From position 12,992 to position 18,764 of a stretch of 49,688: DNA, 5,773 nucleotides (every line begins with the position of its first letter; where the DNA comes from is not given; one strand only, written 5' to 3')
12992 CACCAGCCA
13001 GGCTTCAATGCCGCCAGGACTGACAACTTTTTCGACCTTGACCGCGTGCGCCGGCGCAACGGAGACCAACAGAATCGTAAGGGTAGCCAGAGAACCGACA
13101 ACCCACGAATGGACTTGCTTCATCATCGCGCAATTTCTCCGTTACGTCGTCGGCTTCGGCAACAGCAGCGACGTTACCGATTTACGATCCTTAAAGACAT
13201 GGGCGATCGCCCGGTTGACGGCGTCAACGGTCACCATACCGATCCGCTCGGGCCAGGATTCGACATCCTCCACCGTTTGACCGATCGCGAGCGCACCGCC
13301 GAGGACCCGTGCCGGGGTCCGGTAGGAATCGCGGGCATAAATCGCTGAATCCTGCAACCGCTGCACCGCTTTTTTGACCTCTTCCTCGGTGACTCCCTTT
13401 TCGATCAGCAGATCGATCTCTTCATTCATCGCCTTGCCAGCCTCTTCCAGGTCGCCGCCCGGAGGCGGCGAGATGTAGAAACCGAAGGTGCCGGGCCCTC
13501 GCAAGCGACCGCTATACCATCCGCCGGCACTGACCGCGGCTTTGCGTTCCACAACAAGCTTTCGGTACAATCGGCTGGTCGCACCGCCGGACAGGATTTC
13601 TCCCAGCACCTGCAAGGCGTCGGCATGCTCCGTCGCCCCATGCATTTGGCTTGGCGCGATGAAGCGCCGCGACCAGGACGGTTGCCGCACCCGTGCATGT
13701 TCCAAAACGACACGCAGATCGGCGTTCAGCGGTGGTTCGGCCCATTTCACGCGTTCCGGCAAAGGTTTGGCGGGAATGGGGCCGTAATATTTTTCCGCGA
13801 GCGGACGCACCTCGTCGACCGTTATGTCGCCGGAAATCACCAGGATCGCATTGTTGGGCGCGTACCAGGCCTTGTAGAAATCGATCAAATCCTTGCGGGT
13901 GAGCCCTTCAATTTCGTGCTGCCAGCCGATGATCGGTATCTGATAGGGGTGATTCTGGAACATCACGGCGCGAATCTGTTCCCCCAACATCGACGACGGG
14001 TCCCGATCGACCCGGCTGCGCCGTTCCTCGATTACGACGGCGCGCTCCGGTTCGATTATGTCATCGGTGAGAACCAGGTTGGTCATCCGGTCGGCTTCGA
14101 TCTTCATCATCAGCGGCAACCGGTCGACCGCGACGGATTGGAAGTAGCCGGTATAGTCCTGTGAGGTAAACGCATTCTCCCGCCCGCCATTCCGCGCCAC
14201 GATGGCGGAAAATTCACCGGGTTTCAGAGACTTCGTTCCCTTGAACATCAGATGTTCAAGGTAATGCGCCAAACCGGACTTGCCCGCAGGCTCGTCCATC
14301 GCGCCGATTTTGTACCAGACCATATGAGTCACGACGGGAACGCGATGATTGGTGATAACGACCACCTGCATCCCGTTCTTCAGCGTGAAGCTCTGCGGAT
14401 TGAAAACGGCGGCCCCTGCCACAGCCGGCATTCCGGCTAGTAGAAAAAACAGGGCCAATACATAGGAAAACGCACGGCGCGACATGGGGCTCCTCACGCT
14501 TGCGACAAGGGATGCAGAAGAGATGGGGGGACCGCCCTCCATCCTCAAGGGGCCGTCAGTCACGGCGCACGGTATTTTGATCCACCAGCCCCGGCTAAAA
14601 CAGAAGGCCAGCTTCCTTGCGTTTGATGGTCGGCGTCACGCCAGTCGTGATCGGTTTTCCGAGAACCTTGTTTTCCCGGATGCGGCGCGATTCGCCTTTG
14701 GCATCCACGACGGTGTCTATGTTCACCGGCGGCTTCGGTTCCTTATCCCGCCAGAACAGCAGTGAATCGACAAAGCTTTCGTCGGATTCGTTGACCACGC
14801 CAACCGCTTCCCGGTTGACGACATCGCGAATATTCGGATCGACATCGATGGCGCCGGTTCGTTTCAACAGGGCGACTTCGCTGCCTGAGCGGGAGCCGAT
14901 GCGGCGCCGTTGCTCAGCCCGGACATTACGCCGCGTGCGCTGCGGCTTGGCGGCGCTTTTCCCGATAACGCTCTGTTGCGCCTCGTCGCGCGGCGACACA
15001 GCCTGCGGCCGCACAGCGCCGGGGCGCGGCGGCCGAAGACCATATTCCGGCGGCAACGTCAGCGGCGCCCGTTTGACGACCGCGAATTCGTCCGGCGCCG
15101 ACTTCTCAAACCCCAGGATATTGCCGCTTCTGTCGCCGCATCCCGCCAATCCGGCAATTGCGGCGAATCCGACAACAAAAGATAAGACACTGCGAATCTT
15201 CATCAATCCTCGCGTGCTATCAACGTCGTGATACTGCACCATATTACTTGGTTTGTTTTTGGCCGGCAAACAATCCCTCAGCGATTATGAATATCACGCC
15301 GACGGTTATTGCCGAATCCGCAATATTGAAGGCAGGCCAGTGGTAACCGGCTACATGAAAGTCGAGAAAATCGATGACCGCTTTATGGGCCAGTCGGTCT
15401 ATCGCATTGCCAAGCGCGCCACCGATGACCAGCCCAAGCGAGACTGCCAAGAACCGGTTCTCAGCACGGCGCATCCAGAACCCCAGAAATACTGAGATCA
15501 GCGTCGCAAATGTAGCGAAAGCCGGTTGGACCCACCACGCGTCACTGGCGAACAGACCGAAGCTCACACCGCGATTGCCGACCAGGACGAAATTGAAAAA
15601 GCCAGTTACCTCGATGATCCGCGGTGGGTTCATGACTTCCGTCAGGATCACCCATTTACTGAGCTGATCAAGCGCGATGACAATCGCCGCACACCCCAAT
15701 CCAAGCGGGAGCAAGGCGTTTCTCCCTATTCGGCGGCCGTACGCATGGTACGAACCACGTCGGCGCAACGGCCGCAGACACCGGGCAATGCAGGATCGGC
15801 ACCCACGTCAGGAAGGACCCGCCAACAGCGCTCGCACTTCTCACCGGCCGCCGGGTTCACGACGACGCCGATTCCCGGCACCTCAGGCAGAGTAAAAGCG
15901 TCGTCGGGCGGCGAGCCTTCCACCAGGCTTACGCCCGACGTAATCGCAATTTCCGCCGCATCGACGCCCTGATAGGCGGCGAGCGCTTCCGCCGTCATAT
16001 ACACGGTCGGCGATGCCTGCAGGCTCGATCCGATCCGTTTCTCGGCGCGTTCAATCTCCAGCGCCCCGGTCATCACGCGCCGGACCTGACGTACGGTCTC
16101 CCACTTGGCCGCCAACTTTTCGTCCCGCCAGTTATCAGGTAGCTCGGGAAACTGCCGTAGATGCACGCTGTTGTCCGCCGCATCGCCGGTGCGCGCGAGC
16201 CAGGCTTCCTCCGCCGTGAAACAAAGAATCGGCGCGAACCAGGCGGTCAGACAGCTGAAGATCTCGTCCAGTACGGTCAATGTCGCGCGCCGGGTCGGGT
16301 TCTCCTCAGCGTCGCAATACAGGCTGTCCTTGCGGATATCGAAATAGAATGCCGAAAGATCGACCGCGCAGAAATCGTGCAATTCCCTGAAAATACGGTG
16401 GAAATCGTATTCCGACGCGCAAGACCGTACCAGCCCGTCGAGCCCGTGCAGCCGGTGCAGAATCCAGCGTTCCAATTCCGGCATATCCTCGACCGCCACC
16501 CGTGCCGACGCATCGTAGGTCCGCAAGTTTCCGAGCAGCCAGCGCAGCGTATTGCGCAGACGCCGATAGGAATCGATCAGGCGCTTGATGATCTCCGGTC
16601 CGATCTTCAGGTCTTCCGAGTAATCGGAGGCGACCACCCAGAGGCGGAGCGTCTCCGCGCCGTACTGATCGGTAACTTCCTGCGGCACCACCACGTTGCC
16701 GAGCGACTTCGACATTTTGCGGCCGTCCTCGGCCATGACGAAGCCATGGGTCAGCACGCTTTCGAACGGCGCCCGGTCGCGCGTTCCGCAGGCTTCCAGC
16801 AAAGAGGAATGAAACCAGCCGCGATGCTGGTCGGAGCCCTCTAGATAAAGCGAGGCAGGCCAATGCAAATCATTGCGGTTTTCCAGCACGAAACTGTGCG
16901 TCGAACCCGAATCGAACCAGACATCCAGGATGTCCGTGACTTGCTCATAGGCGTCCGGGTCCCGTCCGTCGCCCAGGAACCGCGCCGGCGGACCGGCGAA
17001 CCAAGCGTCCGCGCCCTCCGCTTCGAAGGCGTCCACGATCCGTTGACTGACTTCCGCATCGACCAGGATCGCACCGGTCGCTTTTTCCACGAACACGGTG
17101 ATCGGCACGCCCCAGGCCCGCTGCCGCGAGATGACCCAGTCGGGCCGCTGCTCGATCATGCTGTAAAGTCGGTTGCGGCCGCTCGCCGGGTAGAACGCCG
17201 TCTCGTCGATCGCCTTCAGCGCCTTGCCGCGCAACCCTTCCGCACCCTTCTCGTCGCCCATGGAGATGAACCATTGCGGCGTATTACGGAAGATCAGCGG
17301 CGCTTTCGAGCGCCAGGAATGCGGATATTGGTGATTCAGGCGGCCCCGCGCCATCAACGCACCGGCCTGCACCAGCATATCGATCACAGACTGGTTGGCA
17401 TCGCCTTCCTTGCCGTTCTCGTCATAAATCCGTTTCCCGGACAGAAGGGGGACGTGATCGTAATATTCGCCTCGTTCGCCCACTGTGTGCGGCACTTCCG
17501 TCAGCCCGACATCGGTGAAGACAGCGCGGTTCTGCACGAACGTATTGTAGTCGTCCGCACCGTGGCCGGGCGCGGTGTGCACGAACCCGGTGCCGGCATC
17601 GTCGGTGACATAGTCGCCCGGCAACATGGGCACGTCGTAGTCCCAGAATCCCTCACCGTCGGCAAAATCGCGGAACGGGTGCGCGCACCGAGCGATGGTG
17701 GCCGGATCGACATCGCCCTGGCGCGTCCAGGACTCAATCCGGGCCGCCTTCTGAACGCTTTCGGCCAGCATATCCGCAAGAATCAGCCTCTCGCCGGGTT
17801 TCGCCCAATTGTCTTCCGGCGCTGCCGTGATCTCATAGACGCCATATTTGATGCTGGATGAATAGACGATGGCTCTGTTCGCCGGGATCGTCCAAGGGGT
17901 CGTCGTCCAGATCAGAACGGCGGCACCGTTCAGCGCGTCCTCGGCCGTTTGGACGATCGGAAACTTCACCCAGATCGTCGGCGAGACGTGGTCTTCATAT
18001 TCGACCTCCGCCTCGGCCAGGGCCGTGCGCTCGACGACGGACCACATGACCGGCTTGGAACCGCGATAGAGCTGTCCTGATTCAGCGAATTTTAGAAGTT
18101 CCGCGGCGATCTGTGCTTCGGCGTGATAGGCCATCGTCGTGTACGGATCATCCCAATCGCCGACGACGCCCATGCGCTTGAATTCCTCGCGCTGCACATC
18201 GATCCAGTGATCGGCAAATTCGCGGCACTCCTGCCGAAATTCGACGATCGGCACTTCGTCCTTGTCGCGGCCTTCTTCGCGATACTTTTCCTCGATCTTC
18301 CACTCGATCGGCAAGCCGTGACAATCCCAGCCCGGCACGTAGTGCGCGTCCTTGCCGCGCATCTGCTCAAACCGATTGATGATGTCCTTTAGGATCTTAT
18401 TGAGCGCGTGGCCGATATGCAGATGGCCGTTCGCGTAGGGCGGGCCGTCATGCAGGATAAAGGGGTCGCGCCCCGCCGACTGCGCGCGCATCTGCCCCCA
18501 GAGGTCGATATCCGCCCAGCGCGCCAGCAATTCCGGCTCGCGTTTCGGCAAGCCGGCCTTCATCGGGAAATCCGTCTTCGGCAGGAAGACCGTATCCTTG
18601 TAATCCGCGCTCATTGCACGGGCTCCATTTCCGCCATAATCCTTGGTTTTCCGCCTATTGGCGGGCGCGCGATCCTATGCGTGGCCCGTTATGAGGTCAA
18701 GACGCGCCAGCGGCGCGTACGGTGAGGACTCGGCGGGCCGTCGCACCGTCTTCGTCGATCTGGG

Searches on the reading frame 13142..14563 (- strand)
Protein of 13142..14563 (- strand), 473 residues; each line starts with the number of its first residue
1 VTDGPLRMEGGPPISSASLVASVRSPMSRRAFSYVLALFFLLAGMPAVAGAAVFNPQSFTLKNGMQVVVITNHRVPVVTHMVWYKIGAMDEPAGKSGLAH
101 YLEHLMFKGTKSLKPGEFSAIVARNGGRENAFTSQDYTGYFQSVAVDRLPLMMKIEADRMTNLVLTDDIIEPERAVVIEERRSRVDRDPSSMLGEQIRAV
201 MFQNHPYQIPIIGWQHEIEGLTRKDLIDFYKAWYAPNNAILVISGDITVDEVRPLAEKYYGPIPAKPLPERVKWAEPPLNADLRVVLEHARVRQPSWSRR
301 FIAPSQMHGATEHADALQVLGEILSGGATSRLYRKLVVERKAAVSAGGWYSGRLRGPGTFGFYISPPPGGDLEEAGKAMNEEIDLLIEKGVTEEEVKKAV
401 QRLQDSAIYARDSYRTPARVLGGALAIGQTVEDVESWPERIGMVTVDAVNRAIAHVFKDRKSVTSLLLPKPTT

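Call 30: search_protein_families(library=pfam, proteins=[window:13142-14563:-], max_evalue=0.00001)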
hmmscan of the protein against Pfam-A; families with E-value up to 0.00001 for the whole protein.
window:13142-14563:- (473 aa): 2 families
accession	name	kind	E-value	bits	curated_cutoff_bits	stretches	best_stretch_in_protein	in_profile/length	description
PF05193.26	Peptidase_M16_C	-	8.7e-35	120.7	23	1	221-403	2-181/181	Peptidase M16 inactive domain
PF00675.25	Peptidase_M16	-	1.9e-25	89.9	22.3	1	67-212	2-146/149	Insulinase (Peptidase family M16)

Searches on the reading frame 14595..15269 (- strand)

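Call 30: search_protein_families(library=pfam, proteins=[window:14595-15269:-], max_evalue=0.00001)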
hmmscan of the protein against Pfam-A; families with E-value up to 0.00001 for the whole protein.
window:14595-15269:- (224 aa): 1 family
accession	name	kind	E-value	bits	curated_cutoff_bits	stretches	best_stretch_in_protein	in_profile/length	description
PF11233.13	DUF3035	-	7.4e-35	120.7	23.2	1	52-205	4-141/141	Protein of unknown function (DUF3035)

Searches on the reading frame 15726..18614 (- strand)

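Call 31: search_protein_families(library=pfam, proteins=[window:15726-18614:-], max_evalue=0.00001)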
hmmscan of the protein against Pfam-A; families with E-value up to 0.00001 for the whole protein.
window:15726-18614:- (962 aa): 6 families
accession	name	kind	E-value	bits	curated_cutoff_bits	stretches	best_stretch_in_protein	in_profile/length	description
PF00133.28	tRNA-synt_1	-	2.9e-134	448.4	22.7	1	29-671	2-413/414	tRNA synthetases class I (I, L, M and V)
PF08264.19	Anticodon_1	-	5.4e-25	88.4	25.1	1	715-867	1-144/148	Anticodon-binding domain of tRNA ligase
PF09334.17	tRNA-synt_1g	-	2.2e-22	79.8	20.1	2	59-204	8-135/391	tRNA synthetases class I (M)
PF01406.26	tRNA-synt_1e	-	9.2e-10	38.8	27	1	617-676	238-296/301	tRNA synthetases class I (C) catalytic domain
PF06827.20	zf-FPG_IleRS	-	3.8e-09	36.6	21.3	1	924-953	1-30/30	Zinc finger found in FPG and IleRS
PF01921.24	tRNA-synt_1f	-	2.1e-07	30.7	27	1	623-690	272-339/360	tRNA synthetases class I (K)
